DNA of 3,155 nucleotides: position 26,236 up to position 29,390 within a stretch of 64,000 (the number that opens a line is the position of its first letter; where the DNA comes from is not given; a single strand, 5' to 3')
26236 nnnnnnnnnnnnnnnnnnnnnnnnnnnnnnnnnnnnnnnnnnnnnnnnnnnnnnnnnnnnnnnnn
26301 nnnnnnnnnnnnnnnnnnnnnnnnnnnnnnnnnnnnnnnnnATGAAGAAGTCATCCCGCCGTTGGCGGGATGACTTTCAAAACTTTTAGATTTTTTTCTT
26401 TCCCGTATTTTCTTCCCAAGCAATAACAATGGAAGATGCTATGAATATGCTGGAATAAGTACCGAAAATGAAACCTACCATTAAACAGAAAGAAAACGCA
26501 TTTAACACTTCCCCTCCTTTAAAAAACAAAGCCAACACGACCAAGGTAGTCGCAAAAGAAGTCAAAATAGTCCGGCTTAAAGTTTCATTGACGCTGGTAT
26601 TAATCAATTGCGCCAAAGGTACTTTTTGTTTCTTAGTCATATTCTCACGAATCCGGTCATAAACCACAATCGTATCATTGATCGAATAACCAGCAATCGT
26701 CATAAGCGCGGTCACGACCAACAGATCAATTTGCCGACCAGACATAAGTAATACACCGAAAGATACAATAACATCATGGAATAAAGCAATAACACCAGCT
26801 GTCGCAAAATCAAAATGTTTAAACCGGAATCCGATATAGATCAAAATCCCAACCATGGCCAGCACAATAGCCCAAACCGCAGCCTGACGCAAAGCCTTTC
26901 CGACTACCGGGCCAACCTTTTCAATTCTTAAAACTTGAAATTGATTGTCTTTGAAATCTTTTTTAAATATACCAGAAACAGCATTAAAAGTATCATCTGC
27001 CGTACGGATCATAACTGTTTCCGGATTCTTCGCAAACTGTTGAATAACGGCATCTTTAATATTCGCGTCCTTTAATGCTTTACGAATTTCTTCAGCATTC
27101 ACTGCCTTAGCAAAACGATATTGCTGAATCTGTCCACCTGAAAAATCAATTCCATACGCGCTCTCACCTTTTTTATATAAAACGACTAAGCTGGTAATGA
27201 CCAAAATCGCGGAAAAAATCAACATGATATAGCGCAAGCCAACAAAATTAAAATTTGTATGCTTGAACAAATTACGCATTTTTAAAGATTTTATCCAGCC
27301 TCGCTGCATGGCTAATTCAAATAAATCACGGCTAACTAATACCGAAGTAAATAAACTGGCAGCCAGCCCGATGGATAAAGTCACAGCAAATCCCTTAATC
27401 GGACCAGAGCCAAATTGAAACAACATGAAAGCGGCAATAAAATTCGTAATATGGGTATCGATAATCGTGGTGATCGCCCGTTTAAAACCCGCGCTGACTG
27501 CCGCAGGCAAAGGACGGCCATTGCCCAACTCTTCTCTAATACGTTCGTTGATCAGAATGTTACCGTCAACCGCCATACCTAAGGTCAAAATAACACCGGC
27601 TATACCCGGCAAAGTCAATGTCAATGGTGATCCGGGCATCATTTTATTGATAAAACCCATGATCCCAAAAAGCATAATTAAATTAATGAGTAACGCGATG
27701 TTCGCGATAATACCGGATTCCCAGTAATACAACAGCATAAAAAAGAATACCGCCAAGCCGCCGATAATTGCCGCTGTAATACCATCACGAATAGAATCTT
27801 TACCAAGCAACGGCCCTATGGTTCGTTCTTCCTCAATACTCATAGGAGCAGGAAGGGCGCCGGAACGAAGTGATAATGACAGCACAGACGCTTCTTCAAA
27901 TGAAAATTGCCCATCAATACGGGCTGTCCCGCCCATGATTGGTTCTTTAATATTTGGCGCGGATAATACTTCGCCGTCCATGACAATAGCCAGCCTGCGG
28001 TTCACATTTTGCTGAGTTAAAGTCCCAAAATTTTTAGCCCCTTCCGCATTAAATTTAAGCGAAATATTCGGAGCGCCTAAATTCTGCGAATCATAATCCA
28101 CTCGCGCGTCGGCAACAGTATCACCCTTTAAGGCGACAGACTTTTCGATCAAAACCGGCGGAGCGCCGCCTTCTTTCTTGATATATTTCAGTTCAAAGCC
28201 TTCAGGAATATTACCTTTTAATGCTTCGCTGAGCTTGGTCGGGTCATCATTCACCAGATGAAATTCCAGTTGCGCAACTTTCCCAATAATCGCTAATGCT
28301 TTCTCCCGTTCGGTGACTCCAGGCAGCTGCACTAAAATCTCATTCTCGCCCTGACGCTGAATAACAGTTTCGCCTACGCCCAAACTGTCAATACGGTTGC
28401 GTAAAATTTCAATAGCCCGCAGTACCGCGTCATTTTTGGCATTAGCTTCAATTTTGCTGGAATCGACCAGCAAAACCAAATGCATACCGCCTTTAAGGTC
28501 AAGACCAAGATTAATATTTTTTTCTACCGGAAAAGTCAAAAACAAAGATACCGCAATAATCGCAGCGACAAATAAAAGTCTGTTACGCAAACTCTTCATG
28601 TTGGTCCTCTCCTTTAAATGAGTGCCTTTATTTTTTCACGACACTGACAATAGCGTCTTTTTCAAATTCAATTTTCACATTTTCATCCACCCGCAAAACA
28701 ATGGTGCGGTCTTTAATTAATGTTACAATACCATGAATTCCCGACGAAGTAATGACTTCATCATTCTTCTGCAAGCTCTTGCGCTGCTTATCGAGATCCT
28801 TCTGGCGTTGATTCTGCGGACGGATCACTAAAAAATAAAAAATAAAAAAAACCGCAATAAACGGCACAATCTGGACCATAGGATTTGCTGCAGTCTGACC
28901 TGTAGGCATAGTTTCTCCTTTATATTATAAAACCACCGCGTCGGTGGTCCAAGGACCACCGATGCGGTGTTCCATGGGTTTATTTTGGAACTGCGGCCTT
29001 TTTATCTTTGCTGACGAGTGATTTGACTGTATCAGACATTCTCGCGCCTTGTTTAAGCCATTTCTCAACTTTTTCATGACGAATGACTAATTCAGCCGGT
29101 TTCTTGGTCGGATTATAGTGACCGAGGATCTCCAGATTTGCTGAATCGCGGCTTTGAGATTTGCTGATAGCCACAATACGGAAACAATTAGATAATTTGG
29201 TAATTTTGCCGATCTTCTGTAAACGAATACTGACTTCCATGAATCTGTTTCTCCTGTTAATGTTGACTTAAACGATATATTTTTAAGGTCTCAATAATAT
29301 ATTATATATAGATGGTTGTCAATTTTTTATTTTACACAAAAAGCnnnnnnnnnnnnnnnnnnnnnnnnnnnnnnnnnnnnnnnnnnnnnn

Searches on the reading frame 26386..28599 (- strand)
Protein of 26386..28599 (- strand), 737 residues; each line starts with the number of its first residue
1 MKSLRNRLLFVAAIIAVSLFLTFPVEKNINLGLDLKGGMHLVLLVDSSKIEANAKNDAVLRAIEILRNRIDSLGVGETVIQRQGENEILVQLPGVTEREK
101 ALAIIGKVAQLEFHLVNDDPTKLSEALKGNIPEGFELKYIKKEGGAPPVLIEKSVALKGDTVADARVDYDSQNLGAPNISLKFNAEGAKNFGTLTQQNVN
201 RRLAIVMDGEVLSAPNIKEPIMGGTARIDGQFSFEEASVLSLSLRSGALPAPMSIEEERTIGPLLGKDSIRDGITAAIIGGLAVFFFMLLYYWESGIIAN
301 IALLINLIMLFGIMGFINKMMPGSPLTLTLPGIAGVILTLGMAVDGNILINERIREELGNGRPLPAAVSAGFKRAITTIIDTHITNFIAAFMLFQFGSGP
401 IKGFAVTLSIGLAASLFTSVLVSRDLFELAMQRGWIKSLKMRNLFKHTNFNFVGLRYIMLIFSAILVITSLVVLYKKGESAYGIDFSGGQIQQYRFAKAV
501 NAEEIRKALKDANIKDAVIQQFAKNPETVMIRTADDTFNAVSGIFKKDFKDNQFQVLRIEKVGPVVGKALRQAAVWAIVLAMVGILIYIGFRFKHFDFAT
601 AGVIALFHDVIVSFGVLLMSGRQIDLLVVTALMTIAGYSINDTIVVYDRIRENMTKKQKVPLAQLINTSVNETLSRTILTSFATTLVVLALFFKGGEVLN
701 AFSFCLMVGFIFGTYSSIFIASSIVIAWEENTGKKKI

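Call 11: search_protein_families(library=pfam, proteins=[window:26386-28599:-], max_evalue=0.001)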
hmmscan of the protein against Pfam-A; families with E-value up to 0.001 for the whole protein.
window:26386-28599:- (737 aa): 6 families
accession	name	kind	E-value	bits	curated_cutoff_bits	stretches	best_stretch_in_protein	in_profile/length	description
PF02355.23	SecD_SecF_C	-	5.9e-81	270.8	20.5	2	550-730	10-188/189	Protein export membrane protein SecD/SecF, C-terminal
PF22599.2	SecDF_P1_head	-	8.7e-34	116.3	27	1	145-251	9-114/114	SecDF, P1 head subdomain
PF21760.3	SecD_1st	-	2e-24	85.2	27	1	61-118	3-60/60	Protein translocase subunit SecDF, P1 domain, N-terminal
PF03176.21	MMPL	-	1.1e-06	28.2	20.5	1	271-421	142-293/333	MMPL family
PF07549.19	Sec_GG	-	1.7e-06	27.8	20.3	0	29-47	8-26/28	SecD/SecF GG Motif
PF00873.25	ACR_tran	-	8.6e-05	20.9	28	0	273-422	337-481/1021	AcrB/AcrD/AcrF family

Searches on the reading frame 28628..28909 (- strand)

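Call 11: search_protein_families(library=pfam, proteins=[window:28628-28909:-], max_evalue=0.001)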
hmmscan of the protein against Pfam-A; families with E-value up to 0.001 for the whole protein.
window:28628-28909:- (93 aa): 2 families
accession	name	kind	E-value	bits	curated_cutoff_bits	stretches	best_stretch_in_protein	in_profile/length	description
PF02699.20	YajC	-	6.3e-27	93.7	28.2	1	13-88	2-77/78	Preprotein translocase subunit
PF20197.3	DUF6560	-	0.00021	22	27.8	1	11-65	4-58/174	Family of unknown function (DUF6560)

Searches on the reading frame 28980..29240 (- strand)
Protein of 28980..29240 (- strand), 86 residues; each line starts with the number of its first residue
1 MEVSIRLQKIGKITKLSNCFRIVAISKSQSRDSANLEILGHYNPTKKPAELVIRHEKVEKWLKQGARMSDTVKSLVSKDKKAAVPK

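Call 11: search_protein_families(library=pfam, proteins=[window:28980-29240:-], max_evalue=0.001)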
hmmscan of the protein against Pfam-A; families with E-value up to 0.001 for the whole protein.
window:28980-29240:- (86 aa): 1 family
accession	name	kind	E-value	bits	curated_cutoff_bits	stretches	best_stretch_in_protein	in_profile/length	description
PF00886.24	Ribosomal_S16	-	3.4e-14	53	27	1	18-69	8-62/62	Ribosomal protein S16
